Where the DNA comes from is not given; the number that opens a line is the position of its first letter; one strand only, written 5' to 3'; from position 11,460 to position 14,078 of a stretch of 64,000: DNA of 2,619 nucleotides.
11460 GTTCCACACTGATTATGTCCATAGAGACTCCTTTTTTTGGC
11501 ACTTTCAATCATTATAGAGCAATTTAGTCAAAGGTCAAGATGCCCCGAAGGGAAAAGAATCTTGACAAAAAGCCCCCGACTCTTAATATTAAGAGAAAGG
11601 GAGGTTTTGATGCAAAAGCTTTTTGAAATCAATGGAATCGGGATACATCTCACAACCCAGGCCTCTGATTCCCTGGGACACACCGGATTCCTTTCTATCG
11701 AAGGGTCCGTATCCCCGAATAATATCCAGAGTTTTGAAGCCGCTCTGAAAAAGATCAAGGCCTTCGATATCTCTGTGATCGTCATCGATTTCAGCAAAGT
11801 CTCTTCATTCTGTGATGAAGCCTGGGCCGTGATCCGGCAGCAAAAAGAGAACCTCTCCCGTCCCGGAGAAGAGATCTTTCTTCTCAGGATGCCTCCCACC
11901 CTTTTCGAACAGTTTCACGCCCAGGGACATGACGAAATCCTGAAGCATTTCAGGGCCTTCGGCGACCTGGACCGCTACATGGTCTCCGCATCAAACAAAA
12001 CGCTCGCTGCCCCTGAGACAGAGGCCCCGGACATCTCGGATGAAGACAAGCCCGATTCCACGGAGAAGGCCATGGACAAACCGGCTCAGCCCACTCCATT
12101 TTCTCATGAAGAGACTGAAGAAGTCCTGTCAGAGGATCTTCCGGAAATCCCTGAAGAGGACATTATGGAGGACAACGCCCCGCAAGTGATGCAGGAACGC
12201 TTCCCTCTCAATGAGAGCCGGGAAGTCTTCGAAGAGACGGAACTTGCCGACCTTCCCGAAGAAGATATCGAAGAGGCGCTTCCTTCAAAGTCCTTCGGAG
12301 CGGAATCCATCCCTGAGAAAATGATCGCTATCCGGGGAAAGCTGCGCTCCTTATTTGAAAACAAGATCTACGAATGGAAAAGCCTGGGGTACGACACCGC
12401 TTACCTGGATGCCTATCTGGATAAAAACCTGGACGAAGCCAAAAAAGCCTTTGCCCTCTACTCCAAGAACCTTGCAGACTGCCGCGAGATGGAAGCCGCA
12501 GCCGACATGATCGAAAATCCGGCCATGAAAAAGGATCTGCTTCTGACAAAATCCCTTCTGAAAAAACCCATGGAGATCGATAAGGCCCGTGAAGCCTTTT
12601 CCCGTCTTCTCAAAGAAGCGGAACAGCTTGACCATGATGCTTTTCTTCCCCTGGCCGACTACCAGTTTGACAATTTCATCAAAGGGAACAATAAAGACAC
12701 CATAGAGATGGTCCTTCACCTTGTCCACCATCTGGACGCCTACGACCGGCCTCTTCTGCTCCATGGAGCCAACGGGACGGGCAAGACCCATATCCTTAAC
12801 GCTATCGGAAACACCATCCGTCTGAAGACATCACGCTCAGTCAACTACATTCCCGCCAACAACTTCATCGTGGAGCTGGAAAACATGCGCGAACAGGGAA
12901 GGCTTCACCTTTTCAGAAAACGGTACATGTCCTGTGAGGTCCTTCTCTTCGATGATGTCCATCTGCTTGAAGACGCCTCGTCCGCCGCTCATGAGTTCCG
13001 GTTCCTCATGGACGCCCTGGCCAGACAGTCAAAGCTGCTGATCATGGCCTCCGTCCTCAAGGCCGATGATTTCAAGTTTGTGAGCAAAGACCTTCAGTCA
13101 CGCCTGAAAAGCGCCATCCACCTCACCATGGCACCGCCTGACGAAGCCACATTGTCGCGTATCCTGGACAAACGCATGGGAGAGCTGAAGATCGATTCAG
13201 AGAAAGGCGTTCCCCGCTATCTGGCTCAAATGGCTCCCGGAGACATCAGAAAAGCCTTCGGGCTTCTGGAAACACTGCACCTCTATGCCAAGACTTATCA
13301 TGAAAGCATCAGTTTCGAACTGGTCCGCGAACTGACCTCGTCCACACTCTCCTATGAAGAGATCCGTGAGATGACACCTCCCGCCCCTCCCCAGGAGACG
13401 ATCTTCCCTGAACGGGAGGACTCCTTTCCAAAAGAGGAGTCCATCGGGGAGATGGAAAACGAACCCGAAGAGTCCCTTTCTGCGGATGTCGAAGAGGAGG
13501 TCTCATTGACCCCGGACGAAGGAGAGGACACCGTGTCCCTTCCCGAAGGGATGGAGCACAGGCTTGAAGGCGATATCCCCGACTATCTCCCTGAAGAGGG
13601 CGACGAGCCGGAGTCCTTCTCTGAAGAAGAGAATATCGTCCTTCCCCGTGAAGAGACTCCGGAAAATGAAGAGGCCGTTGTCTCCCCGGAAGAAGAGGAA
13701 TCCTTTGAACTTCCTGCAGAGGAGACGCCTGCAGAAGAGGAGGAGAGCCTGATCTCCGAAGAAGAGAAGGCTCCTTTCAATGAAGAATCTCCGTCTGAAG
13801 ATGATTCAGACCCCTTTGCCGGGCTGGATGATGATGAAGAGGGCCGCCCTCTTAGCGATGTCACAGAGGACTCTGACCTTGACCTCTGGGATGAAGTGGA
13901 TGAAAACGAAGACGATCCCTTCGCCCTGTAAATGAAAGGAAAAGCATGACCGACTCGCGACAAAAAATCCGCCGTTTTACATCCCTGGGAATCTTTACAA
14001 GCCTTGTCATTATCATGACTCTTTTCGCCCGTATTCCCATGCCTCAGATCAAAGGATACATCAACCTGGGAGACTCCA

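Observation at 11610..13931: DnaA-type AAA+ ATPase fused to a STAS-like domain and an acidic tail, with no DNA-binding domain IV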

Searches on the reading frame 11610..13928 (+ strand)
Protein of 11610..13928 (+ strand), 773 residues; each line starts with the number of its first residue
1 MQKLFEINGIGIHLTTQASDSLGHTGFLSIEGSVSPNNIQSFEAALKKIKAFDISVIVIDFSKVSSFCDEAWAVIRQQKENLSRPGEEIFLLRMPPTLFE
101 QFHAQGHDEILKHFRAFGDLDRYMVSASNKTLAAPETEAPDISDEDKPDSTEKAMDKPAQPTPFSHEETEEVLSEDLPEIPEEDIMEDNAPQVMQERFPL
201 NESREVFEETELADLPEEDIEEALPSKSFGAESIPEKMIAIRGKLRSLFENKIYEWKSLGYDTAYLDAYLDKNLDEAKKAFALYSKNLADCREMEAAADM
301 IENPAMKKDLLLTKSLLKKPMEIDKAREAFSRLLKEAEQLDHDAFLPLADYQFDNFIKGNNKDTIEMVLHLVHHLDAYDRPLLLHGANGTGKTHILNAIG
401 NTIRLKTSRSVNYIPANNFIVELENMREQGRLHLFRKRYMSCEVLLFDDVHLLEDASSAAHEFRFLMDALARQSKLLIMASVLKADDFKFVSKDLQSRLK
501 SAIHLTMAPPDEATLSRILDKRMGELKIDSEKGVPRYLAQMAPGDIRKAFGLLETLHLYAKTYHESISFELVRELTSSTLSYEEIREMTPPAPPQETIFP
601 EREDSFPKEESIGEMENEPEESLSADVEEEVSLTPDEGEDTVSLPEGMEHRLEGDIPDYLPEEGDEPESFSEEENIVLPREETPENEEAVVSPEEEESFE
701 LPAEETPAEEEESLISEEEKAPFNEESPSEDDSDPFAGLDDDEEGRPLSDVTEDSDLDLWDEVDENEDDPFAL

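Call 3: search_protein_families(library=pfam, proteins=[window:11610-13928:+], max_evalue=1)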
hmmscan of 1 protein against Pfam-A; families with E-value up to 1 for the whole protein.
window:11610-13928:+ (773 aa): 17 families
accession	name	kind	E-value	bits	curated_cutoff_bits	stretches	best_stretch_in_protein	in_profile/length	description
PF00308.24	Bac_DnaA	-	7.1e-24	85.3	23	1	350-502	4-158/162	Bacterial DnaA ATPAse domain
PF01695.23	IstB_IS21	-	3.2e-09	37.1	24.1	1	327-475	46-187/238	IstB-like ATP binding protein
PF00004.35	AAA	-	8e-05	23.5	21.2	1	382-481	1-107/131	ATPase family associated with various cellular activities (AAA)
PF16193.11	AAA_assoc_2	-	0.00013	22.6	34.3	1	525-579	2-58/81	AAA C-terminal domain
PF01740.26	STAS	-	0.00019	21.6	22.6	1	25-115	10-101/106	STAS domain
PF13479.12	AAA_24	-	0.00032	21.1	27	1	382-456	5-79/195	AAA domain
PF13191.12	AAA_16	-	0.00056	20.9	32.6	1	364-406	8-51/167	AAA ATPase domain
PF13173.12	AAA_14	-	0.0013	19.2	27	1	380-464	3-85/129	AAA domain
PF13466.11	STAS_2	-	0.012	16.2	29.2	1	28-106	1-78/80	STAS domain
PF13401.12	AAA_22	-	0.014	16.1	27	1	379-408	5-33/130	AAA domain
PF12775.13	AAA_7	-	0.038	14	25.8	1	369-404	23-58/181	P-loop containing dynein motor region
PF00158.32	Sigma54_activat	-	0.08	13.1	20.2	1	362-407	5-50/168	Sigma-54 interaction domain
PF01443.25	Viral_helicase1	-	0.12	12.7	21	1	383-454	2-72/228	Viral superfamily 1 RNA helicase core domain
PF13245.12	AAA_19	-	0.13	12.9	25.1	1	378-407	10-39/134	AAA domain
PF25201.1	nSTAND6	-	0.13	12.7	27.7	1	380-412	19-51/148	Novel STAND NTPase 6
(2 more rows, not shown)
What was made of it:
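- On DnaA (chromosomal replication initiator): PF00308 E=7e-24 (call 3).
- Closest known: DnaC / DnaI / IstB helicase-loader and transposition-helper AAA+ proteins. Same: A weak profile match exists: 37 bits over aa 327-475 (call 3).
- DnaC/IstB-type profiles also match: PF01695 at 37 bits, above its cut-off (call 3).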

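Call 4: search_protein_families(library=ncbifam, proteins=[window:11610-13928:+], max_evalue=1)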
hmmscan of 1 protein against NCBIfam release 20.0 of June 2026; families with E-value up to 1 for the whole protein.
window:11610-13928:+ (773 aa): 31 families (the best 25 are shown)
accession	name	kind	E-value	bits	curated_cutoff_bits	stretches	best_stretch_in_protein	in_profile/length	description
TIGR00362.1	DnaA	equivalog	2.3e-44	152.2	343.9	1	348-588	105-346/437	chromosomal replication initiator protein DnaA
NF001154.0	PRK00149.3-3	equivalog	1e-31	110.4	410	1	348-576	118-356/462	chromosomal replication initiator protein DnaA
NF009087.0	PRK12422.1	equivalog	2.4e-24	86.3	657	1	351-590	108-354/455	chromosomal replication initiator protein DnaA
TIGR03420.1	DnaA_homol_Hda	equivalog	3.4e-23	82.4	194.8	1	349-575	10-224/226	DnaA regulatory inactivator Hda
NF038214.1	IS21_help_AAA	equivalog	1.6e-14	54.2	200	1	324-487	41-196/232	IS21-like element helper ATPase IstB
NF005304.0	PRK06835.1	equivalog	2e-10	40.3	215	1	358-502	162-308/330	ATP-binding protein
NF005149.0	PRK06620.1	equivalog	2.8e-08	33.3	316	1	464-577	104-215/221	hypothetical protein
NF006505.0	PRK08939.1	equivalog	4.1e-07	29.6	228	1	361-450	136-226/306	primosomal protein DnaI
NF006571.0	PRK09087.1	equivalog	1.1e-06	28.6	297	1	363-568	28-212/228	DnaA regulatory inactivator HdaA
NF006616.1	PRK09183.1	subfamily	1.6e-06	27.6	300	1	347-463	71-184/253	IS21-like element helper ATPase IstB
NF005992.0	PRK08116.1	subfamily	2.3e-06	26.9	189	1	348-489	79-226/269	hypothetical protein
TIGR01128.2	holA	equivalog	7.2e-06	25.5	80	1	459-582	76-197/316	DNA polymerase III subunit delta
NF005098.0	PRK06526.1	subfamily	5.5e-05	22.7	296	1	348-478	81-207/266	transposase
NF005982.0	PRK08084.1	equivalog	7.3e-05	22.4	268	1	337-560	6-217/235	DnaA inactivator Hda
NF006485.0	PRK08903.1-5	equivalog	0.00014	21.6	289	1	345-576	9-225/233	DnaA regulatory inactivator Hda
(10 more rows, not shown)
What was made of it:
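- On Hda / HdaA: 773 aa and 82.4 bits (call 4).
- On IstB / DnaC helicase-loader clade: NF038214 scores 54 against 200, and DnaI NF006505 scores 30 against 228 (call 4).
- Closest known: Hda / HdaA. Different: It scores 82 bits against a cut-off of 195 (call 4).
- Closest known: DnaC / DnaI / IstB helicase-loader and transposition-helper AAA+ proteins. Different: The equivalog models are far below cut-off (call 4).
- It scores 152 bits on DnaA TIGR00362, 82 on Hda and 54 on IstB (call 4). The IstB and DnaI equivalog scores are far below cut-off (54 vs 200; 30 vs 228; call 4).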

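Call 6: find_homologous_proteins(query=window:11610-13928:+, max_evalue=0.001)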
Query window:11610-13928:+ (773 aa): 17 proteins with E <= 0.001 among 8000 candidates.
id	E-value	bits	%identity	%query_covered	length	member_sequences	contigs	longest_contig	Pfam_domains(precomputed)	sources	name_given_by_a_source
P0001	0.0e+0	1692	100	100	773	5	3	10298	PF01695.24,PF00308.25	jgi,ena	-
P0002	0.0e+0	1363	81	100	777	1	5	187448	PF01695.24,PF00308.25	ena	-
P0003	0.0e+0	1219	75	100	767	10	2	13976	PF01695.24,PF00308.25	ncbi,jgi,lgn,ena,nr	ncbi:MAG TPA: DnaA/Hda family protein [Candidatus Mcinerneyibacteriales bacterium]|nr:DnaA/Hda famil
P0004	0.0e+0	1197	73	100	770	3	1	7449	PF01695.24,PF00308.25,PF00004.36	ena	-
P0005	1.0e-290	985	62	100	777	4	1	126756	PF01695.24,PF00308.25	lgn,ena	-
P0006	1.2e-104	370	36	75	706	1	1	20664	PF01740.27,PF01695.24,PF00308.25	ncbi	-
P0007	6.2e-58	215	26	75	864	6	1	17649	PF13173.13,PF01740.27,PF00308.25,PF00004.36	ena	-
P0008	2.8e-20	91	31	29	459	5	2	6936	PF13173.13,PF01695.24,PF00308.25,PF08299.18,PF00004.36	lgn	-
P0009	6.3e-17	80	28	27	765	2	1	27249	PF00308.25,PF05763.19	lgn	-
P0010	2.0e-16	78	30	29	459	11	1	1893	PF00308.25,PF08299.18,PF00004.36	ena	-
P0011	5.3e-14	70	29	30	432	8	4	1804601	PF01695.24,PF00308.25,PF08299.18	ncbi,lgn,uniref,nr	ncbi:chromosomal replication initiator protein DnaA [Helicobacter heilmannii]|uniref:Chromosomal rep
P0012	1.8e-13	68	24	30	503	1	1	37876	PF11638.14,PF01695.24,PF00308.25,PF08299.18,PF00004.36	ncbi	-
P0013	2.2e-13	68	28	22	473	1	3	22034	PF11638.14,PF01695.24,PF00308.25,PF08299.18,PF00004.36,PF01637.25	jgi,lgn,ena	-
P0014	2.3e-13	68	29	22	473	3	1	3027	PF11638.14,PF01695.24,PF00308.25,PF08299.18,PF00004.36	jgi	jgi:chromosomal replication initiator protein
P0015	7.9e-13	66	27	22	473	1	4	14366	PF11638.14,PF01695.24,PF00308.25,PF08299.18,PF00004.36,PF01637.25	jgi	jgi:chromosomal replication initiator protein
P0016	6.7e-12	63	28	30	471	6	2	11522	PF11638.14,PF00308.25,PF08299.18,PF00004.36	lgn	-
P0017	4.0e-8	51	25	27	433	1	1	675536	PF00308.25,PF08299.18,PF00004.36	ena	-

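Call 7: search_solved_structures(query=window:11610-13928:+, max_evalue=0.01, show_alignments=2)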
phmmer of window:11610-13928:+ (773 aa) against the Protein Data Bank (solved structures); distinct sequences matched with E-value up to 0.01: 6.
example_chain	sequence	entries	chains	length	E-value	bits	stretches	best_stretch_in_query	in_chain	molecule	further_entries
8bv3_A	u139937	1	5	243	1.7e-19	73.3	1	350-575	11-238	Chromosomal replication initiator protein DnaA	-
2z4r_A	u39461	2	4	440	2e-19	73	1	347-591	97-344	Chromosomal replication initiator protein dnaA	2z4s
8btg_A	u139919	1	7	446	2.9e-19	72.5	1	349-577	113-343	Chromosomal replication initiator protein DnaA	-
1l8q_A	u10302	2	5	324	2.1e-18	69.6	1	350-555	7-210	Chromosomal replication initiator protein dnaA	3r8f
2hcb_A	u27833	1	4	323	2.2e-18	69.6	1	350-555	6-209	Chromosomal replication initiator protein dnaA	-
5he8_A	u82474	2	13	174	0.0088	18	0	381-452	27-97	Helicase loader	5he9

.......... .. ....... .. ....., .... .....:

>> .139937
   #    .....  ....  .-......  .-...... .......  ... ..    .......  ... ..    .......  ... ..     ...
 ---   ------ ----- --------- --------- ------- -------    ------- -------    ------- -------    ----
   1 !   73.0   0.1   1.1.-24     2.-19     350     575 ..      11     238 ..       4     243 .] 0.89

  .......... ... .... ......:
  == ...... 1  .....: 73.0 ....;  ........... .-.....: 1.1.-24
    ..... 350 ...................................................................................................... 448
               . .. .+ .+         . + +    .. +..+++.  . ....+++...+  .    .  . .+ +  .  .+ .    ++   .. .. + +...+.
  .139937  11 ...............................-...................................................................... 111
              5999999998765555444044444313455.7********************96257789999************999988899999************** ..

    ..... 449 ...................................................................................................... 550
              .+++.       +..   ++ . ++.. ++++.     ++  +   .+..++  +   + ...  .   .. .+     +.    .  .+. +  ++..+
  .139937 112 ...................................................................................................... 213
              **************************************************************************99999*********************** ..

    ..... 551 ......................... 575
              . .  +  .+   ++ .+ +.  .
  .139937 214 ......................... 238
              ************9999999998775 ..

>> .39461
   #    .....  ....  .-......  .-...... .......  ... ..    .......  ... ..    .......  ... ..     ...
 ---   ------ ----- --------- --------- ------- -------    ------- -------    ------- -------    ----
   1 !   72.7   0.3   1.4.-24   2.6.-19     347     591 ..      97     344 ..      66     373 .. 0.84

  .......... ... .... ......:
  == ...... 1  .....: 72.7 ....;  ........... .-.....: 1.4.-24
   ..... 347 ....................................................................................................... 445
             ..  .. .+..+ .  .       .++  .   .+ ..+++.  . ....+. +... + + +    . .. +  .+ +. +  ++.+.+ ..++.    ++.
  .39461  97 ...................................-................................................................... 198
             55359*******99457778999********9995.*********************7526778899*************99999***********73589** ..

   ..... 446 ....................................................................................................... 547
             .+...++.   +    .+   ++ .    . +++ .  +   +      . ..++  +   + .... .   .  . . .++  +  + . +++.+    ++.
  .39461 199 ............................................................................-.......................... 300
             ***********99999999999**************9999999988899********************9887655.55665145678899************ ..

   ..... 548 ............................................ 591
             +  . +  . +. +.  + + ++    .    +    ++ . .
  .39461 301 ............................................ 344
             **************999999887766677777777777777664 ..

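Call 11: find_encoding_contigs(protein=P0002, flank=10000, max_places=3)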
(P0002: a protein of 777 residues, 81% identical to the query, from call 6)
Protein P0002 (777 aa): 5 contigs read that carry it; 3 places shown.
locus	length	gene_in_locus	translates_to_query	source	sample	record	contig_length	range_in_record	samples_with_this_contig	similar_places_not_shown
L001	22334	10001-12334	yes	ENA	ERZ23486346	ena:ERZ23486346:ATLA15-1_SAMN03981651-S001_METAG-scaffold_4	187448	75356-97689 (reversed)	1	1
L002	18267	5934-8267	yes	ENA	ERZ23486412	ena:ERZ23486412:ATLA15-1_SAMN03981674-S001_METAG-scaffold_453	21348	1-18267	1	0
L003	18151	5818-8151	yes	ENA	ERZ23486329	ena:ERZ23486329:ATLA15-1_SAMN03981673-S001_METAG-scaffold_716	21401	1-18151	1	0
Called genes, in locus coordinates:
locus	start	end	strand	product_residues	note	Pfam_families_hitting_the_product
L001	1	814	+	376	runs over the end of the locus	PF25063:ARM_TT21_C, PF13424:TPR_12, PF13414:TPR_11 (weak), PF13432:TPR_16 (weak), PF14559:TPR_19, PF00515:TPR_1 (weak), PF07719:TPR_2 (weak), PF14559:TPR_19 (weak), +4 more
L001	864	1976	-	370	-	PF00266:Aminotran_5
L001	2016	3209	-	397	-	PF12698:ABC2_membrane_3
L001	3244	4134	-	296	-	PF00005:ABC_tran, PF13304:AAA_21, PF13732:DrrA1-3_C (weak)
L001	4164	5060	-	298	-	PF26514:DUF8173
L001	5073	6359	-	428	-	PF01368:DHH (faint), PF00571:CBS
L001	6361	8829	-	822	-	PF02739:5_3_exonuc_N, PF01367:5_3_exonuc, PF00476:DNA_pol_A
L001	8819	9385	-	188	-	PF18780:HNH_repeat (faint)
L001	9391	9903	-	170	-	PF04008:Adenosine_kin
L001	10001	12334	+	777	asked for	PF01695:IstB_IS21, PF00308:Bac_DnaA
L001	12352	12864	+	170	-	PF07155:ECF-ribofla_trS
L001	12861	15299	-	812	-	PF02861:Clp_N, PF05621:TniB, PF00004:AAA, PF17871:AAA_lid_9, PF00004:AAA, PF07724:AAA_2, PF07728:AAA_5, PF10431:ClpB_D2-small, +6 more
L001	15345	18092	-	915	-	PF26549:Tricorn_N (faint)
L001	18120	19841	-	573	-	PF01432:Peptidase_M3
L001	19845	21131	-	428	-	PF02403:Seryl_tRNA_N, PF00587:tRNA-synt_2b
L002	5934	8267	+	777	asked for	PF01695:IstB_IS21, PF00308:Bac_DnaA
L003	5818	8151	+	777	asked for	PF01695:IstB_IS21, PF00308:Bac_DnaA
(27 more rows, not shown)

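Call 12: find_encoding_contigs(protein=P0006, flank=10000, max_places=3)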
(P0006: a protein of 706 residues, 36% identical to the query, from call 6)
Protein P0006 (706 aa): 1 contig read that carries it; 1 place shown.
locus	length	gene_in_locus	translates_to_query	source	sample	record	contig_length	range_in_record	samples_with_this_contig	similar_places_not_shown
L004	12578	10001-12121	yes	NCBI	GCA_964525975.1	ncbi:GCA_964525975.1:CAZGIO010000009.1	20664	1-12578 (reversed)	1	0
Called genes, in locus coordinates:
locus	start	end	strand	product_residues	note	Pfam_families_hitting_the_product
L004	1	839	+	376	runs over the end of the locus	PF25063:ARM_TT21_C (weak), PF14559:TPR_19 (faint), PF00515:TPR_1 (faint), PF07719:TPR_2 (faint), PF13181:TPR_8 (faint)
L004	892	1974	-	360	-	PF00266:Aminotran_5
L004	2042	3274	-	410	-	PF01061:ABC2_membrane (faint), PF12698:ABC2_membrane_3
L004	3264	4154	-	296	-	PF00005:ABC_tran, PF13304:AAA_21 (faint), PF13732:DrrA1-3_C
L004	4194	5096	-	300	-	-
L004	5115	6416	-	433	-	PF00571:CBS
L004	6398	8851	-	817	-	PF02739:5_3_exonuc_N, PF01367:5_3_exonuc, PF00476:DNA_pol_A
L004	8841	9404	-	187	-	PF18780:HNH_repeat (faint)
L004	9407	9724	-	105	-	PF04008:Adenosine_kin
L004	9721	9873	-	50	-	PF04008:Adenosine_kin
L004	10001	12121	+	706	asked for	PF01740:STAS, PF01695:IstB_IS21 (weak), PF00308:Bac_DnaA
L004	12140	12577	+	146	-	?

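Call 13: find_encoding_contigs(protein=P0007, flank=10000, max_places=3)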
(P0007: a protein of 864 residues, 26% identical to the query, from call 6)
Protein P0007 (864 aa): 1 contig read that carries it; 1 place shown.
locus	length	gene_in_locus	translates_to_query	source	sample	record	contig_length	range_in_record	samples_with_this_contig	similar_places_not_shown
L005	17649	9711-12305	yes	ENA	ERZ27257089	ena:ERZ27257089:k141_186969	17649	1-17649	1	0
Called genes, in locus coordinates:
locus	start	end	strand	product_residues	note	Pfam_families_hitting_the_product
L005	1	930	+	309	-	?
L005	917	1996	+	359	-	PF00383:dCMP_cyt_deam_1, PF14437:MafB19-deam (weak), PF01872:RibD_C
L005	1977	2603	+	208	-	PF00677:Lum_binding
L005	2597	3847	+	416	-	PF00926:DHBP_synthase, PF00925:GTP_cyclohydro2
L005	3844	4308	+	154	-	PF00885:DMRL_synthase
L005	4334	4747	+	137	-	PF01029:NusB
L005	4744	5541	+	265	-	PF00149:Metallophos, PF12850:Metallophos_2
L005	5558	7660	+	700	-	PF19077:Big_13 (faint), PF13585:CHU_C (weak), PF13860:FlgD_ig (faint), PF00691:OmpA, PF05359:DUF748 (weak)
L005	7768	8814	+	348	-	PF00005:ABC_tran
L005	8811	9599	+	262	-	PF00528:BPD_transp_1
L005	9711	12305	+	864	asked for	PF01740:STAS, PF00308:Bac_DnaA, PF00004:AAA (weak), PF13173:AAA_14 (weak)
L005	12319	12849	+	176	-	PF07155:ECF-ribofla_trS, PF12822:ECF_trnsprt (weak)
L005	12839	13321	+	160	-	PF04008:Adenosine_kin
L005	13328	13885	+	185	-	PF18780:HNH_repeat (faint)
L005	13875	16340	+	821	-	PF02739:5_3_exonuc_N, PF01367:5_3_exonuc, PF14520:HHH_5 (weak), PF00476:DNA_pol_A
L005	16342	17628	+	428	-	PF01368:DHH (weak), PF02272:DHHA1 (faint), PF00571:CBS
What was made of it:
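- In L005 the S-component gene lies about 8 kb downstream of riboflavin biosynthesis genes, so it may simply be a vitamin-uptake gene (call 13).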
